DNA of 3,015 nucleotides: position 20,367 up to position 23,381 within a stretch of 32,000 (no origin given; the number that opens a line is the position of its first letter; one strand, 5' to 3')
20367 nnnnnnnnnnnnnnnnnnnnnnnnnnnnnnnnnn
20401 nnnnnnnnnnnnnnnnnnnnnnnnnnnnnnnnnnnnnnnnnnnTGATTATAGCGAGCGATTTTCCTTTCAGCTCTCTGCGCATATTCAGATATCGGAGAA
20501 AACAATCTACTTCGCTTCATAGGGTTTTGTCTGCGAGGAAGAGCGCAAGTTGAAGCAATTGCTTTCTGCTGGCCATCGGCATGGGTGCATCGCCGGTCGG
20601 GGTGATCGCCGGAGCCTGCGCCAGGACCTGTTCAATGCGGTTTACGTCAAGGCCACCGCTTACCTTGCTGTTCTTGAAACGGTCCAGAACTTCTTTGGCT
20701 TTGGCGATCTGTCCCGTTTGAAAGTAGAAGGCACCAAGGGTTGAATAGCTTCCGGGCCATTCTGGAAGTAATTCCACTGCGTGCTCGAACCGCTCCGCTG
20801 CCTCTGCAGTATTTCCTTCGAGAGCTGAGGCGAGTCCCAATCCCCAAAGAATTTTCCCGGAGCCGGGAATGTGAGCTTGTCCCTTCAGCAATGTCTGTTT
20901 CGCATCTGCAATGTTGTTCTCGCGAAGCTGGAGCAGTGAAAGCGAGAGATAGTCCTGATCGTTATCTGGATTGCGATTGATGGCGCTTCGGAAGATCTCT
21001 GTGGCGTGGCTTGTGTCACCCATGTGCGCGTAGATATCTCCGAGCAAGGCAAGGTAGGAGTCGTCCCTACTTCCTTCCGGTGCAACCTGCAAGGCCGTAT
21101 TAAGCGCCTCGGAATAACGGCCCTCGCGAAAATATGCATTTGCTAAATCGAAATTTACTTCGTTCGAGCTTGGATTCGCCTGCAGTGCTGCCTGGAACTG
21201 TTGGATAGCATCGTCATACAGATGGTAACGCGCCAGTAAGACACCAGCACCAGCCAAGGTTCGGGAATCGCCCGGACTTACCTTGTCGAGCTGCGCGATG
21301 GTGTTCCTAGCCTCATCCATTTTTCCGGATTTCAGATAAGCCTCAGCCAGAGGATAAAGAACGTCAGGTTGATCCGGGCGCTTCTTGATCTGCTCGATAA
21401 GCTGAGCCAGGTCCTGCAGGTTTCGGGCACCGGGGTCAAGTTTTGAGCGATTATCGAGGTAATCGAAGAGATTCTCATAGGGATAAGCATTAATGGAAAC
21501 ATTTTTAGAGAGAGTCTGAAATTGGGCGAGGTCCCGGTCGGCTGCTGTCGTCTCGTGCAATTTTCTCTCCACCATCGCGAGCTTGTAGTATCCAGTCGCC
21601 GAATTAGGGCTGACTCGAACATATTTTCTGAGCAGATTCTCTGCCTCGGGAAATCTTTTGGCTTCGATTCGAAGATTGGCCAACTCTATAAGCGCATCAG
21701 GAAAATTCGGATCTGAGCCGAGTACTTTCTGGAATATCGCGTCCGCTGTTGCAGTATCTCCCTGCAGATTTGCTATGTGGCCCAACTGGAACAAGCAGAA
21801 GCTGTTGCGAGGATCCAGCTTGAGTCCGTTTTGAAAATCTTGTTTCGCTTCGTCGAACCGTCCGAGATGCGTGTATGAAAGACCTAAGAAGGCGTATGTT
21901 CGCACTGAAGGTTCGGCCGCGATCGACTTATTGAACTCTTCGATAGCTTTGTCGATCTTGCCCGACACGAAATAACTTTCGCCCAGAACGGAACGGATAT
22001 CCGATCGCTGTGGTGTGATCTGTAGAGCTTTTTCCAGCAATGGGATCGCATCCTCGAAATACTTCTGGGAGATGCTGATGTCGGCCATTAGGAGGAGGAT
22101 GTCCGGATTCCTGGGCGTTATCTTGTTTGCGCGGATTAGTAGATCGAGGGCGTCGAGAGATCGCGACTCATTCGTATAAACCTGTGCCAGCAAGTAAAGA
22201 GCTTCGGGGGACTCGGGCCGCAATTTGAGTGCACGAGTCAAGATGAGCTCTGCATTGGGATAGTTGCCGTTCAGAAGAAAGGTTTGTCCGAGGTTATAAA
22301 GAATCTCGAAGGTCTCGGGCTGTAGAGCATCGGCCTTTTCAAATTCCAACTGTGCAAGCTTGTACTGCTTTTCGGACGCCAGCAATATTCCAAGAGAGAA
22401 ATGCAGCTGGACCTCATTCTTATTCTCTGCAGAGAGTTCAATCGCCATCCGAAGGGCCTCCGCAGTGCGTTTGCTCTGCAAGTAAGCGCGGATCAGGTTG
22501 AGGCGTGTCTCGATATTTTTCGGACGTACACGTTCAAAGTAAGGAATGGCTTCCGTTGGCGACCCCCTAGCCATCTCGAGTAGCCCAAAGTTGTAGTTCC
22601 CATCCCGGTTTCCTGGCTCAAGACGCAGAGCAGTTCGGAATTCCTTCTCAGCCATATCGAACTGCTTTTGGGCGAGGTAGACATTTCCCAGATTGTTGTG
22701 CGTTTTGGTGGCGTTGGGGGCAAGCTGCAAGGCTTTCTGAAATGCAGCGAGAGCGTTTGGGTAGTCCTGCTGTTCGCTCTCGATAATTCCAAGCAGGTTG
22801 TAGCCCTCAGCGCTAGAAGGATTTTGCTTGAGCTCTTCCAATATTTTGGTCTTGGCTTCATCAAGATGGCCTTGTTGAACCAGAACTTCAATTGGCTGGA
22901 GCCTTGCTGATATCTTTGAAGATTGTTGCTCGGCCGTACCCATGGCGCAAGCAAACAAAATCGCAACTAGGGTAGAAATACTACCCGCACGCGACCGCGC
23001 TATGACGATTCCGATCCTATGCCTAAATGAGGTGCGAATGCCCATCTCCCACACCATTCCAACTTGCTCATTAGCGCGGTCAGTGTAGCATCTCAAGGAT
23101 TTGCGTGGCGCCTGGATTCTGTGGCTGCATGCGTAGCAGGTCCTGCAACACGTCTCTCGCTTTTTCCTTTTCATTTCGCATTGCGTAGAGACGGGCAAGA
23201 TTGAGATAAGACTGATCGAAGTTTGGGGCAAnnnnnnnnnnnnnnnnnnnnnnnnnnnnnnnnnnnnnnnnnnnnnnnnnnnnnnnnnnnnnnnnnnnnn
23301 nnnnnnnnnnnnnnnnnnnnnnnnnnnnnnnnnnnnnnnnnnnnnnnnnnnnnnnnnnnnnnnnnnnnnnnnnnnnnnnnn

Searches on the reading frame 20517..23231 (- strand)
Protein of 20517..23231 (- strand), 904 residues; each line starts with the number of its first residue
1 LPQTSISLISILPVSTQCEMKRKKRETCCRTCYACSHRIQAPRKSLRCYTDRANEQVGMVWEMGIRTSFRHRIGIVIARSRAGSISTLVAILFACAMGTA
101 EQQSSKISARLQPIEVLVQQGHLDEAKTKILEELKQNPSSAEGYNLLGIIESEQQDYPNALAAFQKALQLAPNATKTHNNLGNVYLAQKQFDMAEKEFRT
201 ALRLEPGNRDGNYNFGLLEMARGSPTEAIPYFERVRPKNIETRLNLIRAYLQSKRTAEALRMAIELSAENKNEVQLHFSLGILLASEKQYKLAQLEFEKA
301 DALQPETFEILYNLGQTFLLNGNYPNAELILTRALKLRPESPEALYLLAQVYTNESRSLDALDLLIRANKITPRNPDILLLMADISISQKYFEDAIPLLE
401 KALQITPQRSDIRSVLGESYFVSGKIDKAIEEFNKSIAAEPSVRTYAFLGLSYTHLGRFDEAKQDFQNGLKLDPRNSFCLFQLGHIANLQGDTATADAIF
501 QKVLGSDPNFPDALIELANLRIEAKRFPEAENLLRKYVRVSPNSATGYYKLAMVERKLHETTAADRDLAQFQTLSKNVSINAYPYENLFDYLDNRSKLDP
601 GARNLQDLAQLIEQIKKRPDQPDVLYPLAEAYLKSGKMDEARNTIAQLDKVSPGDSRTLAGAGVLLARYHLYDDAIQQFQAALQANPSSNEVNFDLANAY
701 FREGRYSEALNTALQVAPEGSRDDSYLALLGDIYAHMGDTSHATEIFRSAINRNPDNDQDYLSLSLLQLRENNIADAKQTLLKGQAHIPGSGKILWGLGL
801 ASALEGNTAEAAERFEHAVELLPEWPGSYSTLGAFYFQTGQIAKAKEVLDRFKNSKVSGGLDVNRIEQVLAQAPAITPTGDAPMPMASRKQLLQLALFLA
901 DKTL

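Call 8: search_protein_families(library=pfam, proteins=[window:20517-23231:-], max_evalue=0.001)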
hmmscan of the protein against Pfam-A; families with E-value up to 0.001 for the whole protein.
window:20517-23231:- (904 aa): 43 families (the best 25 are shown)
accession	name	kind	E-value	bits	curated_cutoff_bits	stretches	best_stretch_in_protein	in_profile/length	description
PF14559.12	TPR_19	-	2.4e-83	274.9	25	9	490-545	4-59/68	Tetratricopeptide repeat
PF07719.23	TPR_2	-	2.4e-73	236.7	27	3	177-208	3-34/34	Tetratricopeptide repeat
PF13432.12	TPR_16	-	9e-62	205.5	32.7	5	672-720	13-60/65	Tetratricopeptide repeat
PF00515.34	TPR_1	-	1.3e-60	199.3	27.8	4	176-208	2-34/34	Tetratricopeptide repeat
PF13181.12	TPR_8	-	3.4e-57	186.2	25.7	2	444-476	2-34/34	Tetratricopeptide repeat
PF13428.12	TPR_14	-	2.4e-55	179.6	23.5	1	309-351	2-44/44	Tetratricopeptide repeat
PF13431.12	TPR_17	-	3.8e-47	155.1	24.4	1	163-195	1-33/34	Tetratricopeptide repeat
PF13414.12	TPR_11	-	7.4e-46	154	26.8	2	153-188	6-41/42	TPR repeat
PF13424.12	TPR_12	-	2e-41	140.5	30.1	1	141-204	3-74/77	Tetratricopeptide repeat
PF12895.13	ANAPC3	-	6e-36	123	27.2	2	321-402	2-82/82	Anaphase-promoting complex, cyclosome, subunit 3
PF23914.1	TPR_CcmH_CycH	-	4.5e-33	114.8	42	3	132-236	41-148/158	Cytochrome c-type biogenesis protein H TPR domain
PF13176.12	TPR_7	-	3.1e-32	108.3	27.9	0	311-342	2-35/36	Tetratricopeptide repeat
PF25063.1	ARM_TT21_C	-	6.5e-26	91.9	35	2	628-716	101-190/209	Tetratricopeptide repeat protein 21 C-terminal ARM domain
PF13174.12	TPR_6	-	5.2e-25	86.8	26.3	0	479-509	2-32/33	Tetratricopeptide repeat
PF25062.1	ARM_TT21_N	-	1.4e-22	81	40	2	429-548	81-205/222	Tetratricopeptide repeat protein 21 N-terminal ARM repeat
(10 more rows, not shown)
